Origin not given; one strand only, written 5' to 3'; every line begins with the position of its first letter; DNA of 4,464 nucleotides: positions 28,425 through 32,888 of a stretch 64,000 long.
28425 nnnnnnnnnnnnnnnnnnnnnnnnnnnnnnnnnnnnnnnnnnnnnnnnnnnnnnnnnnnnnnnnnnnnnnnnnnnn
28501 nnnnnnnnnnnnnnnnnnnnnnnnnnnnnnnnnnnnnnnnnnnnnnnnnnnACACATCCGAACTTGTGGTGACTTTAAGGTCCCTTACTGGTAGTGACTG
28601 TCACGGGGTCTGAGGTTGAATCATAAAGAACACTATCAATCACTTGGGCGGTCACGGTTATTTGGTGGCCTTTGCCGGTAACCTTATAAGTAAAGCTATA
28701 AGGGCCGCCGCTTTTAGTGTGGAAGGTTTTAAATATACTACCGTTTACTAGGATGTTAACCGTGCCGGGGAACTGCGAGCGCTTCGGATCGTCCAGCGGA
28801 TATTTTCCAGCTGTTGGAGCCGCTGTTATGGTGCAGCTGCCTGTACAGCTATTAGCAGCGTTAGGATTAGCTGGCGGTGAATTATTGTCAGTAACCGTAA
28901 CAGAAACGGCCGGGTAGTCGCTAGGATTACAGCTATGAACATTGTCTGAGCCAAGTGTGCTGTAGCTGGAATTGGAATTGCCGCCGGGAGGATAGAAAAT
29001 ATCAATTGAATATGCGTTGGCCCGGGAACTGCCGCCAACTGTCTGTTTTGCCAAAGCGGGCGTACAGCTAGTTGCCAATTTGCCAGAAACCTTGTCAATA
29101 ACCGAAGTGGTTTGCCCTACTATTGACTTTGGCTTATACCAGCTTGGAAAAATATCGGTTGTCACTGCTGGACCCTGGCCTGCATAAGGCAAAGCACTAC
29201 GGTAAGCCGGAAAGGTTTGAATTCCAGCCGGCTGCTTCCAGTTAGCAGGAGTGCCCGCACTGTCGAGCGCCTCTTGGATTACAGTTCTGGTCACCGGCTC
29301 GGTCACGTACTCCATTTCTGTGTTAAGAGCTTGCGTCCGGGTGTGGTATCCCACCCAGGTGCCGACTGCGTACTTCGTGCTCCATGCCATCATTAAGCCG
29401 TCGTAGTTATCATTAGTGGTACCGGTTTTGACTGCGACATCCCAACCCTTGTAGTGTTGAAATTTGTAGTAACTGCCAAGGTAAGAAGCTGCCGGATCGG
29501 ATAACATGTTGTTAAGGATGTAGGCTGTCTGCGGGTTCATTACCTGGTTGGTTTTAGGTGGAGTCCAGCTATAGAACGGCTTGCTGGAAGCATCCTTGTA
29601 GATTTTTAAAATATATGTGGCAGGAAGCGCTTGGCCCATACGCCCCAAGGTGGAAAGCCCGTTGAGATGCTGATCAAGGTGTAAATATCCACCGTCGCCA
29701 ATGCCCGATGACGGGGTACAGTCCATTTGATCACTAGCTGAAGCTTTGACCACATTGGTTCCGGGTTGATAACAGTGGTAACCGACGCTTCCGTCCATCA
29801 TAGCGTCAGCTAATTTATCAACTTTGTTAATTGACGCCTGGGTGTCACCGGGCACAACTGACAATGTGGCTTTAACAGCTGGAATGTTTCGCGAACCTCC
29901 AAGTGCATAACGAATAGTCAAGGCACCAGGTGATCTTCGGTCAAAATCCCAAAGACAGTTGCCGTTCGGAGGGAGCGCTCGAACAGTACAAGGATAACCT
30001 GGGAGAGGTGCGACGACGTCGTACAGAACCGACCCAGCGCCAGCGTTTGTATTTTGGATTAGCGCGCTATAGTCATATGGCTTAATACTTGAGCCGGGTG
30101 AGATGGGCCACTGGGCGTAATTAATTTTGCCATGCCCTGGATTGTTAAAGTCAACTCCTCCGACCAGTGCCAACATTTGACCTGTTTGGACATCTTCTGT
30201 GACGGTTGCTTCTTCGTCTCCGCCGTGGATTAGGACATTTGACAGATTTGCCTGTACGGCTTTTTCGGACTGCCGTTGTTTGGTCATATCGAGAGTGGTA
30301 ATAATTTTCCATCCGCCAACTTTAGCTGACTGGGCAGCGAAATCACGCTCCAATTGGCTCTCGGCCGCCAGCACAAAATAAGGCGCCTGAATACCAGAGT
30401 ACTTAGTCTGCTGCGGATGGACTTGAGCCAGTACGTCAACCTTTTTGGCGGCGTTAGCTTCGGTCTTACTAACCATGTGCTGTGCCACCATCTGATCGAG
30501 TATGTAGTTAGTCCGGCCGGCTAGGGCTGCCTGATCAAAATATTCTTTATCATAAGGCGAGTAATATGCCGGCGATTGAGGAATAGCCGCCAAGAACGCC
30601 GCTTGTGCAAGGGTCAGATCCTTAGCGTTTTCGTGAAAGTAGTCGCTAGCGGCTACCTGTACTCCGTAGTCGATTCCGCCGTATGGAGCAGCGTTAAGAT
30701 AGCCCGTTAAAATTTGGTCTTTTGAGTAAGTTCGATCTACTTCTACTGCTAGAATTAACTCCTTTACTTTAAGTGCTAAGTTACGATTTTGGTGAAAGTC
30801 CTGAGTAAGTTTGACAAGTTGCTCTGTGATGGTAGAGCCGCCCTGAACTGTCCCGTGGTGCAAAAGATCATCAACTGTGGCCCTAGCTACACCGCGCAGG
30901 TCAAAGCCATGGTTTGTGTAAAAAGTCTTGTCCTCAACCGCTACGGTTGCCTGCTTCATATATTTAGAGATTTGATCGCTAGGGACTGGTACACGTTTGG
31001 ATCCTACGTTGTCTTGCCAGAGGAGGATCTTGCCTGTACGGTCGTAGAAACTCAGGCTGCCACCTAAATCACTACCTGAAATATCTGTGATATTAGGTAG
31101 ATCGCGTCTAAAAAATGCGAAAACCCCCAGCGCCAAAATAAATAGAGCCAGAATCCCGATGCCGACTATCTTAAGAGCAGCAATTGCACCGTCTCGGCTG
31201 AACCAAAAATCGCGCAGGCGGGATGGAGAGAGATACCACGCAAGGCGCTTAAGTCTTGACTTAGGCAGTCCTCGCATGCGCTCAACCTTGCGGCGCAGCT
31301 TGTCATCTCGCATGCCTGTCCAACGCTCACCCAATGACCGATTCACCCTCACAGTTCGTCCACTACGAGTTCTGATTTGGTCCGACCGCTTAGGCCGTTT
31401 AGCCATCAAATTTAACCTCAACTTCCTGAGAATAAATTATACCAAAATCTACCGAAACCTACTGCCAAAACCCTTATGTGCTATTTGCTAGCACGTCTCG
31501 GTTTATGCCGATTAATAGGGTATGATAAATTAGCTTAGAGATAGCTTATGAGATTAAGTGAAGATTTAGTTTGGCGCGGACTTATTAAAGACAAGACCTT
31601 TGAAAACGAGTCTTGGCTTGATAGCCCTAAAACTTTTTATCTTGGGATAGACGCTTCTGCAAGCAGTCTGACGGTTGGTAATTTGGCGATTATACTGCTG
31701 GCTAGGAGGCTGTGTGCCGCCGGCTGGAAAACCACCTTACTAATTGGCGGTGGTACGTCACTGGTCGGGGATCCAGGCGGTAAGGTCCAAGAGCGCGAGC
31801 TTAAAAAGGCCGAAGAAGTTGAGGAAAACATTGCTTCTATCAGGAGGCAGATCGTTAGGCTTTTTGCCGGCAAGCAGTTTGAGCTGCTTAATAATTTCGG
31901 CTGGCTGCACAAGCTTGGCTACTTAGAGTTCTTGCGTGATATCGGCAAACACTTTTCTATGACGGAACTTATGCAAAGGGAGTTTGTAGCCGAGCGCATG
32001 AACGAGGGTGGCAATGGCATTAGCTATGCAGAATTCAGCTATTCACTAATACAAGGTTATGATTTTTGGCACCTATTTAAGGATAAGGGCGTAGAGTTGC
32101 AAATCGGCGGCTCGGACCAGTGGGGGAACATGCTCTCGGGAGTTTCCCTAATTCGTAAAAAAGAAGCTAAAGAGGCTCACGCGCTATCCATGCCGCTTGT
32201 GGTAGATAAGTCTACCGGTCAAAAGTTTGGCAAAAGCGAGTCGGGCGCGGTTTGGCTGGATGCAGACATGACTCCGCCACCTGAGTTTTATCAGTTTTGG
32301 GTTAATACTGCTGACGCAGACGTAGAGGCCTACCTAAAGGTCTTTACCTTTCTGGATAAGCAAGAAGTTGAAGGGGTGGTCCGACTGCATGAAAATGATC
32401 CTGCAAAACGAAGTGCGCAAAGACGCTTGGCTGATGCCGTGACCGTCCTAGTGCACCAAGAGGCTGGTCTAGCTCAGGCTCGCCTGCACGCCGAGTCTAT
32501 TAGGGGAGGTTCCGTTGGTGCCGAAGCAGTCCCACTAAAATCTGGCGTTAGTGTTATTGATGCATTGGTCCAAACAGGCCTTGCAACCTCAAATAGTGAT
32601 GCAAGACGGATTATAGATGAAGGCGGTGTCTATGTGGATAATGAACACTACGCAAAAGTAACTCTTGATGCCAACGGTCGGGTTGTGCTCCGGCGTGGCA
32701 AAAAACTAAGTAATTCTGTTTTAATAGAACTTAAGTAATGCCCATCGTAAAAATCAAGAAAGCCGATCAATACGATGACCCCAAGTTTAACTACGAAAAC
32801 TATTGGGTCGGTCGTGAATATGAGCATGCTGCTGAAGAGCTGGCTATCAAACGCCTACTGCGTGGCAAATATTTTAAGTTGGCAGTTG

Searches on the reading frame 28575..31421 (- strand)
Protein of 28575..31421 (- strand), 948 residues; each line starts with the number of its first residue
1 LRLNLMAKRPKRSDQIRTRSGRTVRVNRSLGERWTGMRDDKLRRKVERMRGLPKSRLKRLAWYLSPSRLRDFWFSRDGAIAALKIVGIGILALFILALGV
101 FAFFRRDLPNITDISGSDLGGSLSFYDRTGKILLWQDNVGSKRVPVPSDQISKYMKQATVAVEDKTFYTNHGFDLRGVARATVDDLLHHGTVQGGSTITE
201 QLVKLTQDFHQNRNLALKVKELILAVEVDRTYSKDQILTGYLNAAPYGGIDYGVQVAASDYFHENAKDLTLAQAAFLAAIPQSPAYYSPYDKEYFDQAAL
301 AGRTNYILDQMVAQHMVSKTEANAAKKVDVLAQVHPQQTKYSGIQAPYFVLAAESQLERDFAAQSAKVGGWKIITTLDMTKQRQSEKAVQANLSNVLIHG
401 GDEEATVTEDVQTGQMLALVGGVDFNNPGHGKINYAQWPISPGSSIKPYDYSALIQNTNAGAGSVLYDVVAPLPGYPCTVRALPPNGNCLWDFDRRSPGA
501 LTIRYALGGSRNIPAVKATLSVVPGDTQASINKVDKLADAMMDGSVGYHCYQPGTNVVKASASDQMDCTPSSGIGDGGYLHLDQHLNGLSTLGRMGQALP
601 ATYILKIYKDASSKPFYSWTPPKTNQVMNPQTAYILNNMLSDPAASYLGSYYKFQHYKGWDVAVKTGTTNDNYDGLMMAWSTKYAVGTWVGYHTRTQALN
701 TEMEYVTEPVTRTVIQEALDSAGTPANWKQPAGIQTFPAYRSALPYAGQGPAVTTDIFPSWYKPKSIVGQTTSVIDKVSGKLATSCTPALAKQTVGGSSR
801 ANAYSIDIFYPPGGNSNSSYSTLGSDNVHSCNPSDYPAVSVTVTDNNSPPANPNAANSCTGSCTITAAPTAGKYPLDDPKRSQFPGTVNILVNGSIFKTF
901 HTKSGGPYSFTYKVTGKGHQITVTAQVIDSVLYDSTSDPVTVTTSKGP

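Call 15: search_protein_families(library=ncbifam, proteins=[window:28575-31421:-], max_evalue=0.00001)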
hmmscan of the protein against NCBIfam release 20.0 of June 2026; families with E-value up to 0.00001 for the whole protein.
window:28575-31421:- (948 aa): 13 families
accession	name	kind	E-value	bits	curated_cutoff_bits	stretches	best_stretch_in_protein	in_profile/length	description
TIGR02074.1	PBP_1a_fam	subfamily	5.8e-97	325.7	508.75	2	142-533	1-378/535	PBP1A family penicillin-binding protein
TIGR02073.1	PBP_1c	equivalog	3.4e-77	260.7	494.2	2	123-524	12-384/728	penicillin-binding protein 1C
NF051885.1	tranpepglycosPbpC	equivalog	5e-57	193.9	900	1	104-517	35-423/632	multimodular transpeptidase-transglycosylase PbpC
NF038272.1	strep_PBP1A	exception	1.7e-55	188.5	1075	1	84-522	9-438/658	penicillin-binding protein PBP1A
TIGR02071.1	PBP_1b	equivalog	1.8e-53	181.8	717.75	1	138-534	142-528/729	penicillin-binding protein 1B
NF038274.1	strep_PBP1B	exception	1.1e-51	176.1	1225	2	143-338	82-286/745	penicillin-binding protein PBP1B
NF038276.1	strep_PBP2A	exception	3.4e-48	164.4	1100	1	68-449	29-401/716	penicillin-binding protein PBP2A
NF008643.0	PRK11636.1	equivalog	3.6e-46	157.8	1263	1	98-395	23-309/850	peptidoglycan glycosyltransferase/peptidoglycan DD-transpeptidase MrcA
NF008414.0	PRK11240.1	equivalog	1.7e-40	138.8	1121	1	135-518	56-404/774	peptidoglycan glycosyltransferase PbpC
NF011423.0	PRK14850.1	equivalog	9.3e-39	133.4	1275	1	137-457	151-467/764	penicillin-binding protein 1b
NF007061.0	PRK09506.1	equivalog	3.4e-37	127.7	1120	1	132-522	200-580/825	bifunctional glycosyl transferase/transpeptidase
TIGR02070.1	mono_pep_trsgly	equivalog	2.5e-32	112.2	182.65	1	143-313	55-220/224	monofunctional biosynthetic peptidoglycan transglycosylase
NF010008.0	PRK13481.1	equivalog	1.1e-31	110.2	270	1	140-325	77-263/269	glycosyltransferase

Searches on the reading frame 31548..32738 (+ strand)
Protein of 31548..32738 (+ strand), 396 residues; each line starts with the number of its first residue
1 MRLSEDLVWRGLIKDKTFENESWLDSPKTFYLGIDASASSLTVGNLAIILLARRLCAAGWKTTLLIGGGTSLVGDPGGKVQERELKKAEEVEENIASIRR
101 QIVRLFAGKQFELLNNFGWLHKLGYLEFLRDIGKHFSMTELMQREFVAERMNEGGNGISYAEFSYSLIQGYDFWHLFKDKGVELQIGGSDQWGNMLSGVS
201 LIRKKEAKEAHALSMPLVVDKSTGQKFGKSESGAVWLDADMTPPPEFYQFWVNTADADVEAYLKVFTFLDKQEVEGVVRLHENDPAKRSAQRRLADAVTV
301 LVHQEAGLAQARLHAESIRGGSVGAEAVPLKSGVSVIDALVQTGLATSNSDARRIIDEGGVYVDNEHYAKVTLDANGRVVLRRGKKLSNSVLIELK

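Call 15: search_protein_families(library=ncbifam, proteins=[window:31548-32738:+], max_evalue=0.00001)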
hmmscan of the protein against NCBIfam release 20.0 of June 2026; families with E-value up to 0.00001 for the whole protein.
window:31548-32738:+ (396 aa): 1 family
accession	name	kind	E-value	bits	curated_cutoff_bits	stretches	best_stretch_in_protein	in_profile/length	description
TIGR00234.1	tyrS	equivalog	4.7e-91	305.9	113.8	1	25-389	33-401/406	tyrosine--tRNA ligase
